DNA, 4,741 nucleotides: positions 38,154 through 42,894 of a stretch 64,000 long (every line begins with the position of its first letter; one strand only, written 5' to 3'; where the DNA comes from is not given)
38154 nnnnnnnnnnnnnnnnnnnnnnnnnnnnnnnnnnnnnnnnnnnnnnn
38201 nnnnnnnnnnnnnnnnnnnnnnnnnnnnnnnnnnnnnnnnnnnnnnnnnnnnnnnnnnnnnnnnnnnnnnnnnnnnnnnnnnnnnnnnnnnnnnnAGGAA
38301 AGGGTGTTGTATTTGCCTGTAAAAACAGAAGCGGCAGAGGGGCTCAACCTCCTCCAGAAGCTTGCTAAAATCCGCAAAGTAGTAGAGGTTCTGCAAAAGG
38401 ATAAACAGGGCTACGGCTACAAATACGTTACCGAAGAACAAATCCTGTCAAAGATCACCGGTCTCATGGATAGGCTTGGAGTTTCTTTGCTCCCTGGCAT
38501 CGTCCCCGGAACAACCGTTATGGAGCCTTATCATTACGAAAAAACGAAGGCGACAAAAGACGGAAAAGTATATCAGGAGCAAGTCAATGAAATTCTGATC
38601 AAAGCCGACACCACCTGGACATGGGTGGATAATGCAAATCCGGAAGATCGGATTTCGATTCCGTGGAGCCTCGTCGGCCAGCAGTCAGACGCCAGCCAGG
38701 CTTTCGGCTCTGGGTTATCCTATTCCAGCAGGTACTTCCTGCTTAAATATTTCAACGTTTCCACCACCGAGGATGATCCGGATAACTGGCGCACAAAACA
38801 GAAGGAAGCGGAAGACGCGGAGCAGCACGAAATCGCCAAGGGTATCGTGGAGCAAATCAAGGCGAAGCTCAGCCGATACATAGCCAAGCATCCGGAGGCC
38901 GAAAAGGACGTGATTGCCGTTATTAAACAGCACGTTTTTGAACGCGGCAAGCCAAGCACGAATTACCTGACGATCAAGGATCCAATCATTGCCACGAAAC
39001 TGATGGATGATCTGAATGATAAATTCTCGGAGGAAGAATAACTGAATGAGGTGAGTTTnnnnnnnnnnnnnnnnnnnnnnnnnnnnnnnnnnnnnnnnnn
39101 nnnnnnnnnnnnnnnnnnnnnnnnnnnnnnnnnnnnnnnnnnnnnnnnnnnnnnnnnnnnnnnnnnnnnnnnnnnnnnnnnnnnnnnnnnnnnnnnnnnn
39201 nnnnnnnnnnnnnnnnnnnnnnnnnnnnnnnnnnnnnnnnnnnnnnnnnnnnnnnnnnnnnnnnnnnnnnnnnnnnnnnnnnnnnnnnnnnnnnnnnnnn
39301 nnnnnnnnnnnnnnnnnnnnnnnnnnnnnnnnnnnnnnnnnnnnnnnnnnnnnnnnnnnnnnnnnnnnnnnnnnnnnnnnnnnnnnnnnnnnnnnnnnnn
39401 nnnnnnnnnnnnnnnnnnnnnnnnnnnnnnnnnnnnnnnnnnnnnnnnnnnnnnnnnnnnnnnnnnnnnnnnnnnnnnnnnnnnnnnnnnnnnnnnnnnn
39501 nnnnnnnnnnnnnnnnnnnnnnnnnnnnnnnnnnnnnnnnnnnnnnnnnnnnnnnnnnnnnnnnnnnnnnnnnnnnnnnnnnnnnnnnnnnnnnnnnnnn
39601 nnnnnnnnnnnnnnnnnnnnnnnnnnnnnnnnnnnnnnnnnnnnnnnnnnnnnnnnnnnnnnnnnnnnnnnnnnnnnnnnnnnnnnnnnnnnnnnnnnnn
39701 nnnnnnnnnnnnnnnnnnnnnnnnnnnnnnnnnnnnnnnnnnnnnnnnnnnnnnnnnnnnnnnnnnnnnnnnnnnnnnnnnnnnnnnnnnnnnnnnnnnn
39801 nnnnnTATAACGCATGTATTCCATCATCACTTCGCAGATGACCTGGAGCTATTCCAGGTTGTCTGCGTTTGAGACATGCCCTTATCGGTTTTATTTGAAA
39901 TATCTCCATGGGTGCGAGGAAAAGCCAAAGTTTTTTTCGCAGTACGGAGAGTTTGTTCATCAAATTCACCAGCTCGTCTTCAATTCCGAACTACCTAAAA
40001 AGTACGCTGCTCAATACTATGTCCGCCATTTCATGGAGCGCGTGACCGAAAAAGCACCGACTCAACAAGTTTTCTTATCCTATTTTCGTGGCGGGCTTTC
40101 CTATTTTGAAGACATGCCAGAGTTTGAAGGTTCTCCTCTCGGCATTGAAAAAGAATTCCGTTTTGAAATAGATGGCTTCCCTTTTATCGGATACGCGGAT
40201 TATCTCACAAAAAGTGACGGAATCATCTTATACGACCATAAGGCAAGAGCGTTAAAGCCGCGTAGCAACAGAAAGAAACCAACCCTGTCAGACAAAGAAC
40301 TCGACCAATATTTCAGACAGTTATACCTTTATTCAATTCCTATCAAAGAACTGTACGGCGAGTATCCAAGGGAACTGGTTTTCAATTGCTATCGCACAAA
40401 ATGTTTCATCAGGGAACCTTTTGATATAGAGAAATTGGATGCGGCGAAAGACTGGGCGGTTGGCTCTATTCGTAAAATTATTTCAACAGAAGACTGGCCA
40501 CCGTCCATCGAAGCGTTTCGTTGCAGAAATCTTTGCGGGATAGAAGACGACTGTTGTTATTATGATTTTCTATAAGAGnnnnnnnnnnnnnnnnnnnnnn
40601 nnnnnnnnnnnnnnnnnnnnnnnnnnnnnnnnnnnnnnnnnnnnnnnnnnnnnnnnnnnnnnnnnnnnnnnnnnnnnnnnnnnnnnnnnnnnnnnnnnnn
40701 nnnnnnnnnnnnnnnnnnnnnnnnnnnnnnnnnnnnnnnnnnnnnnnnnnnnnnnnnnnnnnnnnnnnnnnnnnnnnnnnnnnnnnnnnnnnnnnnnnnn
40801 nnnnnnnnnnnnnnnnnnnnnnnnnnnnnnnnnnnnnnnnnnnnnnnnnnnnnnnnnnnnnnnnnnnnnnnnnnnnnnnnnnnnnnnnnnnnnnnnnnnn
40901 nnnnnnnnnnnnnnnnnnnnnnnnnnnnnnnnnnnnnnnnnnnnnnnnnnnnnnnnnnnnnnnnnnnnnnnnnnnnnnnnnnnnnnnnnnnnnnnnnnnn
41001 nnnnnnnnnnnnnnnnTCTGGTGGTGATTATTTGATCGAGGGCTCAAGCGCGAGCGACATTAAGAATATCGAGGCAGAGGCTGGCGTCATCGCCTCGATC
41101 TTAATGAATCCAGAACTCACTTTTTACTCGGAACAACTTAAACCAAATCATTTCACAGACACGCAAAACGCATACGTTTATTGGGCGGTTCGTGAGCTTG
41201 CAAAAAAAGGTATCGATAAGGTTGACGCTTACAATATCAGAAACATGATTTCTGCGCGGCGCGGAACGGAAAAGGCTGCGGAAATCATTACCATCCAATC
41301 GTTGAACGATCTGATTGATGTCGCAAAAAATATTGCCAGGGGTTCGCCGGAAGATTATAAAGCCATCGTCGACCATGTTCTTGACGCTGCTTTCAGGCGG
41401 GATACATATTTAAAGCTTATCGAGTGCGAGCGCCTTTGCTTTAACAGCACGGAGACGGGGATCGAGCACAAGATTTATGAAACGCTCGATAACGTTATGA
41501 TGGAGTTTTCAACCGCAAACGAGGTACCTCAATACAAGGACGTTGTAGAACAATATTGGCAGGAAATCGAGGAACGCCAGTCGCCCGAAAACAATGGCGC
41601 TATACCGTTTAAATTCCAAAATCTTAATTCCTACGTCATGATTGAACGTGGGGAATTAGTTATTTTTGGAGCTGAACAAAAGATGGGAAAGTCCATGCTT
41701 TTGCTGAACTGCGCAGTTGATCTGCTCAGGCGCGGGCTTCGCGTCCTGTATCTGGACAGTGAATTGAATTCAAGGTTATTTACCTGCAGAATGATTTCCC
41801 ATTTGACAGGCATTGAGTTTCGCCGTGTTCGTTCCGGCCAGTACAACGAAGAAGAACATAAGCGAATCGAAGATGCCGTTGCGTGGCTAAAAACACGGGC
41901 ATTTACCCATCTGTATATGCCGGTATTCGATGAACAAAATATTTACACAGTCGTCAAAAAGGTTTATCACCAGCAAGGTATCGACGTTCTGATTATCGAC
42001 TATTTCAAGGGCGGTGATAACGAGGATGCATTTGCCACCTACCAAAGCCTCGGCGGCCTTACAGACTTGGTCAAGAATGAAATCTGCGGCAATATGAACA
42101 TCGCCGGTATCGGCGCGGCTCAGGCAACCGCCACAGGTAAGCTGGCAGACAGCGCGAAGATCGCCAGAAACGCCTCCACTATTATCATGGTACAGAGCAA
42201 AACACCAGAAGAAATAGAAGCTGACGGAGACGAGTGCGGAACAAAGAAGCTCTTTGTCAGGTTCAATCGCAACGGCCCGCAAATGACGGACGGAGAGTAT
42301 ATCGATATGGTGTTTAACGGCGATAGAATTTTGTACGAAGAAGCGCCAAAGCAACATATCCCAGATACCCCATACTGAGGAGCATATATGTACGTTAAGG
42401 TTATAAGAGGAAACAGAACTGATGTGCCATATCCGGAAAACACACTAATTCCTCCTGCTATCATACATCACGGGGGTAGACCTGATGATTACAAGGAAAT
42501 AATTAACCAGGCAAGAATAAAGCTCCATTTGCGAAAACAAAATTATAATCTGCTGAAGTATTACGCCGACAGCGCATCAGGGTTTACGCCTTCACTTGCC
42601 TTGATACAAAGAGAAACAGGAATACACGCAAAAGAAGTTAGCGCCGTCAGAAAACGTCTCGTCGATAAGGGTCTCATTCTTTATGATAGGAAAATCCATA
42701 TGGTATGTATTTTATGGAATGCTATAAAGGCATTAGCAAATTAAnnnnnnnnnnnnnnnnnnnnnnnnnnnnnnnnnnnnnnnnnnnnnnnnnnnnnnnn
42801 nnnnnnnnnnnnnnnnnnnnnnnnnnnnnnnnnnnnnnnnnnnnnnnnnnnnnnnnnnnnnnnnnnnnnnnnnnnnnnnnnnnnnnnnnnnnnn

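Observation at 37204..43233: Second RNA-repair layer: Rnl5-like RNA ligase plus a small HAD (DxDG) phosphatase within the recombination/replication module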

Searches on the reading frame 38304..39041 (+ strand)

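Call 3: search_protein_families(library=pfam, proteins=[window:38304-39041:+], max_evalue=0.01)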
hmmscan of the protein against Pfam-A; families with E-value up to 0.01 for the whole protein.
window:38304-39041:+ (245 aa): 1 family
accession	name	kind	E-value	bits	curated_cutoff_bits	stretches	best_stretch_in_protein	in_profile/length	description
PF04404.17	ERF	-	2.1e-16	60.7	25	1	18-171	3-136/153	ERF superfamily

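Call 4: search_protein_families(library=phrogs, proteins=[window:38304-39041:+], max_evalue=0.001)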
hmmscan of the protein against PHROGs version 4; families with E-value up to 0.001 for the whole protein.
window:38304-39041:+ (245 aa): 2 families
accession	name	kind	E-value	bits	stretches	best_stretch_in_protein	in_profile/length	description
phrog_155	-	DNA, RNA and nucleotide metabolism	5.2e-29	102.8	1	12-203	64-238/308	Erf-like ssDNA annealing protein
phrog_2324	-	DNA, RNA and nucleotide metabolism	1e-25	91.4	1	15-210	10-178/193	Erf-like ssDNA annealing protein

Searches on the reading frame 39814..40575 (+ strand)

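Call 3: search_protein_families(library=pfam, proteins=[window:39814-40575:+], max_evalue=0.01)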
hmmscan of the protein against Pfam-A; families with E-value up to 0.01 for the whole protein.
window:39814-40575:+ (253 aa): 1 family
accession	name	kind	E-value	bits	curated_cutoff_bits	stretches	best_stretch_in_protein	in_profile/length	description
PF12705.13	PDDEXK_1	-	4.6e-17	63.2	22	1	10-237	1-237/247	PD-(D/E)XK nuclease superfamily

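Call 4: search_protein_families(library=phrogs, proteins=[window:39814-40575:+], max_evalue=0.001)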
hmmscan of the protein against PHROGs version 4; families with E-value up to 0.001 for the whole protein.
window:39814-40575:+ (253 aa): 3 families
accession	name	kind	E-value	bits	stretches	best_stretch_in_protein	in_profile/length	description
phrog_69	-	DNA, RNA and nucleotide metabolism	3.7e-18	66.8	1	9-237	88-314/501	exonuclease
phrog_1218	-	DNA, RNA and nucleotide metabolism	2.4e-12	47.8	1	8-199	7-212/364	exonuclease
phrog_8097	-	DNA, RNA and nucleotide metabolism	0.00028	20.7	1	9-143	1-125/598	exonuclease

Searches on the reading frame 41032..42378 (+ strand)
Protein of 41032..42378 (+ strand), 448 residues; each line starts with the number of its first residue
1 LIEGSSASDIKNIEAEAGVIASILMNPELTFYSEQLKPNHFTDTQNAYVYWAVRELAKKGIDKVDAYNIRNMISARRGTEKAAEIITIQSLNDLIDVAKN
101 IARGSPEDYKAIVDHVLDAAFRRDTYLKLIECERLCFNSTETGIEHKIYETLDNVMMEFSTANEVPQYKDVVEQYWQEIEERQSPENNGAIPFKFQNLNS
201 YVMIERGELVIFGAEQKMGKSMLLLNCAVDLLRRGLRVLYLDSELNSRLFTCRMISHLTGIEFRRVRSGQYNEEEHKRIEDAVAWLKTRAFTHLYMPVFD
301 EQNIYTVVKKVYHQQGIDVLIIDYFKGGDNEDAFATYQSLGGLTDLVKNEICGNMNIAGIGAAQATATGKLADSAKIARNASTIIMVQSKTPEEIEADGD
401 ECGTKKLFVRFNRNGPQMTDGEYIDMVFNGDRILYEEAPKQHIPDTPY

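Call 84: find_related_loci(query=window:41032-42378:+, collection=viral_contigs, flank=10000)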
Query window:41032-42378:+ (448 aa) in viral_contigs; peptide patterns used: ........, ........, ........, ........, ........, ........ (x = any residue, [..] = any of these).
6 stretches matched a pattern, but none encodes a relative of the query by tblastn (E <= 1e-3).

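Call 86: find_related_loci(query=A5, collection=viral_contigs, flank=10000)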
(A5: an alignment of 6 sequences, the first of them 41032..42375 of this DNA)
Query A5 (448 aa) in viral_contigs; peptide patterns used: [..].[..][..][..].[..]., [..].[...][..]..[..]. (x = any residue, [..] = any of these).
235 stretches matched a pattern; 82 encode a relative of the query (tblastn E <= 1e-3); the best 80 are kept; 80 distinct loci.
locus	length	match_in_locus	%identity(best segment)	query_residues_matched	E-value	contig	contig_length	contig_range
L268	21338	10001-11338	71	6-448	0e+0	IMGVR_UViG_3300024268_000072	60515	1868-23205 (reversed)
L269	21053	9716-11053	71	6-448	0e+0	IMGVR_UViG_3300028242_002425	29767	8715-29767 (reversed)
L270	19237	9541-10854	70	9-448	0e+0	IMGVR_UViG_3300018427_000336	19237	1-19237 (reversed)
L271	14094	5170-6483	70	9-448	0e+0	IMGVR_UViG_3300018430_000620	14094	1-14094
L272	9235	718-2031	70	9-448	0e+0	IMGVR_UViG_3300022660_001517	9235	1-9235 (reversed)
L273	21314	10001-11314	70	9-448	0e+0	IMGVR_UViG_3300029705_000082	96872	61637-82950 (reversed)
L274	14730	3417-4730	70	9-448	0e+0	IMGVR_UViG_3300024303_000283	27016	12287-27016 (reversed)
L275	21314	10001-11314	70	9-448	0e+0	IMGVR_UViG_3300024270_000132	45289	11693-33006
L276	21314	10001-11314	68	9-448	0e+0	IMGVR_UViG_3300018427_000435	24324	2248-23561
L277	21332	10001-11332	63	6-448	0e+0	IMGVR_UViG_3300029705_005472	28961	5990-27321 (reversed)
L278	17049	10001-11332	63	6-448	0e+0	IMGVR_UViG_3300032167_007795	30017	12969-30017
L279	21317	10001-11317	65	9-448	0e+0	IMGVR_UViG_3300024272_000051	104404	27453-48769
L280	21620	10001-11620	65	6-448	2e-155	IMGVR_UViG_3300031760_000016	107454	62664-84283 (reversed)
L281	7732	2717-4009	38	15-442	8e-102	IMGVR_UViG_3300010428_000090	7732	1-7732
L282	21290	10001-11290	37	14-442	2e-100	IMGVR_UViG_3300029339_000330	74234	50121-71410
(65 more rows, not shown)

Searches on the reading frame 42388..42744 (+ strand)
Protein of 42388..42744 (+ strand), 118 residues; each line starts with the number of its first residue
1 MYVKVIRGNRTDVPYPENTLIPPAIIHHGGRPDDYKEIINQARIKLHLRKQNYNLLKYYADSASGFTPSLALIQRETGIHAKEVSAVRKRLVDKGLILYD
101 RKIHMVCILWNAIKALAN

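Call 3: search_protein_families(library=pfam, proteins=[window:42388-42744:+], max_evalue=0.01)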
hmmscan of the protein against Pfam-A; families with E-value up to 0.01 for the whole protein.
window:42388-42744:+ (118 aa): 1 family
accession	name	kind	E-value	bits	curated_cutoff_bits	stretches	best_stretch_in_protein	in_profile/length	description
PF13730.12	HTH_36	-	0.00099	19.3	25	1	58-97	16-55/55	Helix-turn-helix domain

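Call 4: search_protein_families(library=phrogs, proteins=[window:42388-42744:+], max_evalue=0.001)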
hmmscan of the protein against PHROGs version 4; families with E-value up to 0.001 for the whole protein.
window:42388-42744:+ (118 aa): 1 family
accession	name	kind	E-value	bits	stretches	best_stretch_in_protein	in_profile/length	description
phrog_270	-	DNA, RNA and nucleotide metabolism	6.6e-05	23.4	1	38-101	35-101/383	replication initiation protein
